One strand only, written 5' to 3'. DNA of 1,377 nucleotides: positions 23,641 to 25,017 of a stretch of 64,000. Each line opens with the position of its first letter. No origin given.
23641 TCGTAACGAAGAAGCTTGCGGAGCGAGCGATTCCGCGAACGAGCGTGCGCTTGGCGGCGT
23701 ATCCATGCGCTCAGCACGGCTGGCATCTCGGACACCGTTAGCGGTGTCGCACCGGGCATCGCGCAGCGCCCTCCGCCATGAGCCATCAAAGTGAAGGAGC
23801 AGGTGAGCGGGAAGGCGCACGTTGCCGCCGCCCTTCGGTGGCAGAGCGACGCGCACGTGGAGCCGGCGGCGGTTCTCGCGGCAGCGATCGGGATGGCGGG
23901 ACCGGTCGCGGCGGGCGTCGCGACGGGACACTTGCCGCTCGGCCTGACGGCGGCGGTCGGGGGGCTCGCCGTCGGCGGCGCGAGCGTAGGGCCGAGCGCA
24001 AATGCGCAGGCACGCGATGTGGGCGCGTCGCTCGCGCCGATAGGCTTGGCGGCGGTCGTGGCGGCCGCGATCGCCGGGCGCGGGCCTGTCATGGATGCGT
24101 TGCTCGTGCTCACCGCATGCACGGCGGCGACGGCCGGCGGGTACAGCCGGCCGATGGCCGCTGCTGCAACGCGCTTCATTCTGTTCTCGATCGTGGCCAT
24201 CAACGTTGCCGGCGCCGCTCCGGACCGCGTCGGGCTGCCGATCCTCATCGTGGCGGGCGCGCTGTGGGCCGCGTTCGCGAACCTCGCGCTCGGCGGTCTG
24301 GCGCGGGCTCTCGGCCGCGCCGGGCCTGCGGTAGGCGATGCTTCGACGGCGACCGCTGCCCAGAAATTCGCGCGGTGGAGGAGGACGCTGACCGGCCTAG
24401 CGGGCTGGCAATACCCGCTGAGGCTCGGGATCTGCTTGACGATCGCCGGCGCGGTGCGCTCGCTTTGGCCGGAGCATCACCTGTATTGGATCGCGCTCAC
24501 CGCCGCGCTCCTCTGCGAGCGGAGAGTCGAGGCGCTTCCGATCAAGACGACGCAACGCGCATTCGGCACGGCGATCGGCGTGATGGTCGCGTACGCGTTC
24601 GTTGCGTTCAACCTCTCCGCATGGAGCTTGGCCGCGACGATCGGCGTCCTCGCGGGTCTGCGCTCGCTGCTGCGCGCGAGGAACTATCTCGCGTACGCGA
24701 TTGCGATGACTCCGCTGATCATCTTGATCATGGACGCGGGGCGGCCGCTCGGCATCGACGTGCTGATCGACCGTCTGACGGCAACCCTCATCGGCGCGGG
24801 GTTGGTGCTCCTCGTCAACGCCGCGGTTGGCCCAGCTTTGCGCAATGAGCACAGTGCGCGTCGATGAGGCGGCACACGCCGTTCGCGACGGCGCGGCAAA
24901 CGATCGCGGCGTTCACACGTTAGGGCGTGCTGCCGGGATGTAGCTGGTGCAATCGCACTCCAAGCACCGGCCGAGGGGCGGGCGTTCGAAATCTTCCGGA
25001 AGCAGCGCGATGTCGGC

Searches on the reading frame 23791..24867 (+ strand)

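Call 48: search_protein_families(library=pfam, proteins=[window:23791-24867:+], max_evalue=0.001)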
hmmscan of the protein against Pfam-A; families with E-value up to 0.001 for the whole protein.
window:23791-24867:+ (358 aa): 1 family
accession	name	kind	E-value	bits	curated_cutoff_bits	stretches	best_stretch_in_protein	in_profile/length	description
PF13515.12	FUSC_2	-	8.2e-19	68.4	25.6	1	219-342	2-126/126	Fusaric acid resistance protein-like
